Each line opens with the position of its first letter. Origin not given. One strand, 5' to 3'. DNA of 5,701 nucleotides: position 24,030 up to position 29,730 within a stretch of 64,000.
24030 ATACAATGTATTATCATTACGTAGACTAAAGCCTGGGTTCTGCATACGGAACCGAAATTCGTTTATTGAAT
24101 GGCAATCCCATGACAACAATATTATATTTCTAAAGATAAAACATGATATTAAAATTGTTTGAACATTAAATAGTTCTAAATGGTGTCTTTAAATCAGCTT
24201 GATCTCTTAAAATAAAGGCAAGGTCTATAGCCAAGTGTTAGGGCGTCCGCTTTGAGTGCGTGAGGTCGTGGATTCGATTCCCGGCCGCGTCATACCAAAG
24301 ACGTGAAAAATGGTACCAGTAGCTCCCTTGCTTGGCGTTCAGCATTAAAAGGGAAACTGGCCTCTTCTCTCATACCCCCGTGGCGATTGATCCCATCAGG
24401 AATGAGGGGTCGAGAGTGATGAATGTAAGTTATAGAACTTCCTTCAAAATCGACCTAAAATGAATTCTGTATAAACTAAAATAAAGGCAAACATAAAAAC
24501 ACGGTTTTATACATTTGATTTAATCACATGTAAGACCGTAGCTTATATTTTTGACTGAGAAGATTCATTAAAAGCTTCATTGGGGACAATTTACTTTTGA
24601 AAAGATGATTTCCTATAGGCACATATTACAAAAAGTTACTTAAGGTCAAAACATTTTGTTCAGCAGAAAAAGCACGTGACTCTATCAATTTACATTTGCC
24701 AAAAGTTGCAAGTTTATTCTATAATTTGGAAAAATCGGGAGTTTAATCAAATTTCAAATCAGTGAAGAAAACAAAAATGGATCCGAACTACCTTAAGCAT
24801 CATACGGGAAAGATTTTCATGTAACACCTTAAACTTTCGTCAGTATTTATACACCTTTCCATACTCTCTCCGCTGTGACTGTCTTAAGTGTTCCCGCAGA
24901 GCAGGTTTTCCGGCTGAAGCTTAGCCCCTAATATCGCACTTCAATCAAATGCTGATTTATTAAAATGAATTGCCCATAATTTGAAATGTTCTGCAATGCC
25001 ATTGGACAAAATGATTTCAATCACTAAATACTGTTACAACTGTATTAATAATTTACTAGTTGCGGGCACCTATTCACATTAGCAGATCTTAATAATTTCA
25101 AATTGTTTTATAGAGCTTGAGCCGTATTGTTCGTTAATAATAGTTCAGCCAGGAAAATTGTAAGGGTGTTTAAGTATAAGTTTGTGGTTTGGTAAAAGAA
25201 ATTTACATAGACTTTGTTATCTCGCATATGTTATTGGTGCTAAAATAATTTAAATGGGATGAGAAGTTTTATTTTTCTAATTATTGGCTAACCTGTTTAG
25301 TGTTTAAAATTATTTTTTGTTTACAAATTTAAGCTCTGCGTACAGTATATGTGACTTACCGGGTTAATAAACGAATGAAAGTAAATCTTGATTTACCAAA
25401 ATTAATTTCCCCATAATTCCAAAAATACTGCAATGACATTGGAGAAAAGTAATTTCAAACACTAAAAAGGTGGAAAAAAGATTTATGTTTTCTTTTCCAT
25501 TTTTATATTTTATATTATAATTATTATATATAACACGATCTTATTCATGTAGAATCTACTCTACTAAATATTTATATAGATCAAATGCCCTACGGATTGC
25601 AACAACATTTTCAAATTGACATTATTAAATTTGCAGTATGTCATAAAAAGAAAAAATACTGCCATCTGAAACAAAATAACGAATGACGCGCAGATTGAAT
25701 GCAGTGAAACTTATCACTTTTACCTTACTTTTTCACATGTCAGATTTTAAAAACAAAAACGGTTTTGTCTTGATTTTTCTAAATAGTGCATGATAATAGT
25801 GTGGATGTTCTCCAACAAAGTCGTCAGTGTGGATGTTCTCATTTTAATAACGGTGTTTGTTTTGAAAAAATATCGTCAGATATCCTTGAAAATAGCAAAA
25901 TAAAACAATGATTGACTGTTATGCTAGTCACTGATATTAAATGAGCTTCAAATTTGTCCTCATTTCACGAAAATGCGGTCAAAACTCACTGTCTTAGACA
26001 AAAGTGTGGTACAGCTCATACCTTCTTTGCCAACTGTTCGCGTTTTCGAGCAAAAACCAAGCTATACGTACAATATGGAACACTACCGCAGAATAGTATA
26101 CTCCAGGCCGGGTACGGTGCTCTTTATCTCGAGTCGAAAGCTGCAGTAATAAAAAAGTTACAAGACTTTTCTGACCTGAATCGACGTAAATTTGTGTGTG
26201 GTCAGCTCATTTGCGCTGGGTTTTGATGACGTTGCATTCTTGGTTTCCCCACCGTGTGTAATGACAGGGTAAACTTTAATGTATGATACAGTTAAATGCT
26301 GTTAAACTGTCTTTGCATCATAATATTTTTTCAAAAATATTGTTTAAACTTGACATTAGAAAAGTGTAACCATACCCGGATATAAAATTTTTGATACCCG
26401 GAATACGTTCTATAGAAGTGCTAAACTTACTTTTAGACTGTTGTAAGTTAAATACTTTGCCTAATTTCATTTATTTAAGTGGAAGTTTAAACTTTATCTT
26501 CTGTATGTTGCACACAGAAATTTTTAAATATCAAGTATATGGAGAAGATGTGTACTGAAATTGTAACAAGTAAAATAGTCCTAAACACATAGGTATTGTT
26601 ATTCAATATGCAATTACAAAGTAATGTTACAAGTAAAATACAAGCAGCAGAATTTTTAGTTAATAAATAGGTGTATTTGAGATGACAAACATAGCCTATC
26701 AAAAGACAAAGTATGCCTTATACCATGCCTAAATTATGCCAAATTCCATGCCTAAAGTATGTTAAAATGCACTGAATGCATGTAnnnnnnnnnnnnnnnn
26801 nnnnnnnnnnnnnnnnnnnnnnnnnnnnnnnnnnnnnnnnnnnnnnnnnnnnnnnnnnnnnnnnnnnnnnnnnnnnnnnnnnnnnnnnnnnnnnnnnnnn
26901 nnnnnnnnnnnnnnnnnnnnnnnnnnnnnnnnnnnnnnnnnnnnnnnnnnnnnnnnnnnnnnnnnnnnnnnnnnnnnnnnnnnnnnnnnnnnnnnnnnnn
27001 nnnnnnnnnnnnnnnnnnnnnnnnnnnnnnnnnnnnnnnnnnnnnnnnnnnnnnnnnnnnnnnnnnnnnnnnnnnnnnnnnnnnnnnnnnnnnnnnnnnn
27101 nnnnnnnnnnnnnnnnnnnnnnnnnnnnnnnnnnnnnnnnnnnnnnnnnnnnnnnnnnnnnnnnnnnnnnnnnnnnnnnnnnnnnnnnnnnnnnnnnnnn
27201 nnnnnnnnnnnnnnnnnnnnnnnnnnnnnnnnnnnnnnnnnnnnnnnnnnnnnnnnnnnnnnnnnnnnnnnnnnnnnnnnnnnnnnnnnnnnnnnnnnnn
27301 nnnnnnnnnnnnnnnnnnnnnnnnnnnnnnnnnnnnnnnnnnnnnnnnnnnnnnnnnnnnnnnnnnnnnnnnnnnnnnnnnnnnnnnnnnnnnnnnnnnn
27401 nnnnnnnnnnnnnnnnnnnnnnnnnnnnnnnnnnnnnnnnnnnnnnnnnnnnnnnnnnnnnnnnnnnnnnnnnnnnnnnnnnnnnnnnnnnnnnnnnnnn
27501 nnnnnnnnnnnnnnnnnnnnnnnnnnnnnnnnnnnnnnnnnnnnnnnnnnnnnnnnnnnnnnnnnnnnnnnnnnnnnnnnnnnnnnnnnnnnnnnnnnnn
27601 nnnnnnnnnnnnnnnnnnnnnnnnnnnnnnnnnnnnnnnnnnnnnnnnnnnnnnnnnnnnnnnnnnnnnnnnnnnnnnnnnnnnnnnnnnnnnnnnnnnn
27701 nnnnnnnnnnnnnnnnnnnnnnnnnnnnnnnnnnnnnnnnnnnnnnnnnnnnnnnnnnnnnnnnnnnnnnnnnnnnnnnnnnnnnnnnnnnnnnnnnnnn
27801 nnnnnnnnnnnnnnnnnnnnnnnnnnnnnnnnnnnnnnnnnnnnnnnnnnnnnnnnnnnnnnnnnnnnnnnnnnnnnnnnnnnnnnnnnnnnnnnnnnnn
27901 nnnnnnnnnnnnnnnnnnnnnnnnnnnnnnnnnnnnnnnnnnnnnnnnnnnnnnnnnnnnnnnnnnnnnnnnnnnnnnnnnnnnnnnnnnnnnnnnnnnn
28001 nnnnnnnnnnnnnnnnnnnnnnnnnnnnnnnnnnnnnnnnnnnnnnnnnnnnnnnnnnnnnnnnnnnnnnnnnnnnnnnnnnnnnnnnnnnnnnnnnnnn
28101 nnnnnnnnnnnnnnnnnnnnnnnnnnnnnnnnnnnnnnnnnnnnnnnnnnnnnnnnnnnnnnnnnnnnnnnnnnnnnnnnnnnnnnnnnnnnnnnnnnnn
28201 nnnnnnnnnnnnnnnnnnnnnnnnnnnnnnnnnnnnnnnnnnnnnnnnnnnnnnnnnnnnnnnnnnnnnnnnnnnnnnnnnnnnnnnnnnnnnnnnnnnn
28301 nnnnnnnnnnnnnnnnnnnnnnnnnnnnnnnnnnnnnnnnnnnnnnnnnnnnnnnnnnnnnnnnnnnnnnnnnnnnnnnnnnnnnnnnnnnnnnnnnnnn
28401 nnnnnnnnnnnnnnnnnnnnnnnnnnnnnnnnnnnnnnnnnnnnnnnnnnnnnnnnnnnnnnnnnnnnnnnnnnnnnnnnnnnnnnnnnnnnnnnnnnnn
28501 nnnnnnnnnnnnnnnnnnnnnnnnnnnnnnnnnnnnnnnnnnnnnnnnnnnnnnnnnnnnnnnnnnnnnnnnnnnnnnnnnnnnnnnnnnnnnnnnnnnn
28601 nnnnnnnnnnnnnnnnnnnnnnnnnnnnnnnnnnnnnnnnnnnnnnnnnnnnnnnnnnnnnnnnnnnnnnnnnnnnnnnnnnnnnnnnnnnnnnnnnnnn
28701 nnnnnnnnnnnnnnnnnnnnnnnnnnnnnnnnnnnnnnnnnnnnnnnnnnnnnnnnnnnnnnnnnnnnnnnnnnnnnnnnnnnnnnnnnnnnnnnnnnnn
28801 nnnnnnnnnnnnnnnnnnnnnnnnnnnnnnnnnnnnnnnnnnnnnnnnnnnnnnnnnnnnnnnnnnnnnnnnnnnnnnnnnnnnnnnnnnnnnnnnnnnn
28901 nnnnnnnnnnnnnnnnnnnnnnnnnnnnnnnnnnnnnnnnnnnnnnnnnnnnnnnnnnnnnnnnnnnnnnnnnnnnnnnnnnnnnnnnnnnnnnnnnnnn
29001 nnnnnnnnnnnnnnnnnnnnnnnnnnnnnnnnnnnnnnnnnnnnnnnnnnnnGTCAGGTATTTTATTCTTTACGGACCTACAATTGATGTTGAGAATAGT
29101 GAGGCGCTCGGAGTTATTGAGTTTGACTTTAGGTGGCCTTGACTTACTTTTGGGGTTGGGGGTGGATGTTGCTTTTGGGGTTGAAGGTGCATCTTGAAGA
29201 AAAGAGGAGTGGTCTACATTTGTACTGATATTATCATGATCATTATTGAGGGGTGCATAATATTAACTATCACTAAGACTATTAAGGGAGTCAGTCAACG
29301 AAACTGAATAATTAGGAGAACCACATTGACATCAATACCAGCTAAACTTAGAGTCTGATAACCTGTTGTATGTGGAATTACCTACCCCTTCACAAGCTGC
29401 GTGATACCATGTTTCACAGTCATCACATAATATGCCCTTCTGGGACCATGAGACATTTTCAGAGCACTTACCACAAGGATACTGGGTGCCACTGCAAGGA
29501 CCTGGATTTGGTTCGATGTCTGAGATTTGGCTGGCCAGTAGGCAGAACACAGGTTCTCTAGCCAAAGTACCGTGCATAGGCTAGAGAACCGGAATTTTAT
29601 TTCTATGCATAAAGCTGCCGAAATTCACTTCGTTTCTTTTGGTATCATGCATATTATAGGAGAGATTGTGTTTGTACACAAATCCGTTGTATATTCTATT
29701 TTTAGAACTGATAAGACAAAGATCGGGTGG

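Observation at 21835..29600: A near-complete LINE split by a 4.4-kb TIR element; the ORF is restored exactly by excision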

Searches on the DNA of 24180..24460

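Call 35: search_rna_families(source=window, start=24180, end=24460, threshold=evalue, max_evalue=10, show_alignments=2)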
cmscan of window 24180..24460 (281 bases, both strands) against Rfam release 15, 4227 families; matches with E-value up to 10: 1.
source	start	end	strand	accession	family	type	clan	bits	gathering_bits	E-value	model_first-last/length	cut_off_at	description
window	24228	24285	+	RF00005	tRNA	Gene; tRNA;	CL00001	16.5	29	0.74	8-63/71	no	tRNA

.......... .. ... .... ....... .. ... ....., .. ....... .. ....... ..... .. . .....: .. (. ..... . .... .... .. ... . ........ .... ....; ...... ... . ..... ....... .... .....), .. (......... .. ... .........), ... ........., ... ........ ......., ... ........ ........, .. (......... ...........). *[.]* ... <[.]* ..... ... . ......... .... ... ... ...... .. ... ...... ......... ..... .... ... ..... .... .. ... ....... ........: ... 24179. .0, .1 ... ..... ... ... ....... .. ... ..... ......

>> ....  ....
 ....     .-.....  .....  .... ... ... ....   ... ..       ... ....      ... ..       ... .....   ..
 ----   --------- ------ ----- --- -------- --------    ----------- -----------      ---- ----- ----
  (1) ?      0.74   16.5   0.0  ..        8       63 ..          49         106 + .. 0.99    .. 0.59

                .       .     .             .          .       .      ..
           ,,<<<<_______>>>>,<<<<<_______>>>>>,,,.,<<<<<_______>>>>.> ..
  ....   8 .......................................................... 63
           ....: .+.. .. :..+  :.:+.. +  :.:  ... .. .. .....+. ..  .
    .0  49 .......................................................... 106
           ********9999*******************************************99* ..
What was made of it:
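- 24222..24476 (+): SINE nested in the inner element (255 bp). It has a tRNA-related head with box A/B-like motifs and a 14-bp duplication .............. (24208-24221 and 24477-24490). Call 35 gives a weak tRNA match at 24228-24285 (16.5 bits, E 0.74).
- On tRNA-derived SINE: tRNA model scores 16.5 bits against a 29-bit threshold, E 0.74 (call 35).
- Tried and rejected: Rfam gave only a sub-threshold tRNA match (call 35).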

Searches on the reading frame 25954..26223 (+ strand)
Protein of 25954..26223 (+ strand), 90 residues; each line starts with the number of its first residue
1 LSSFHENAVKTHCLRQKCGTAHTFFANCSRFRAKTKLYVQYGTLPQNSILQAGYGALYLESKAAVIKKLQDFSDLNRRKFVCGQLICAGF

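Call 61: find_encoding_contigs(protein=window:25954-26223:+, flank=5000, max_places=10)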
Protein window:25954-26223:+ (90 aa): no gene with exactly this product is on record in the collection.

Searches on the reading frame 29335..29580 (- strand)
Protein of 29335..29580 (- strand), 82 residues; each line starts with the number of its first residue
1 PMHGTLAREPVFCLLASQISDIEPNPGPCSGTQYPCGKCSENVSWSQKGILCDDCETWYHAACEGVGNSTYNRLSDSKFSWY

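Call 12: search_protein_families(library=pfam, proteins=[window:29335-29580:-], max_evalue=0.01)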
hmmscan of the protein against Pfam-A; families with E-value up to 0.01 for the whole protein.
seq(82 aa): 2 families
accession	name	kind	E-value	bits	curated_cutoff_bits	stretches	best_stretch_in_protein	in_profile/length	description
PF00628.35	PHD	-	1.3e-06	28.8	24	1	36-80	1-41/47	PHD-finger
PF14446.12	Prok-RING_1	-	0.00028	21.2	29.1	1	33-81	4-53/54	Prokaryotic RING finger family 1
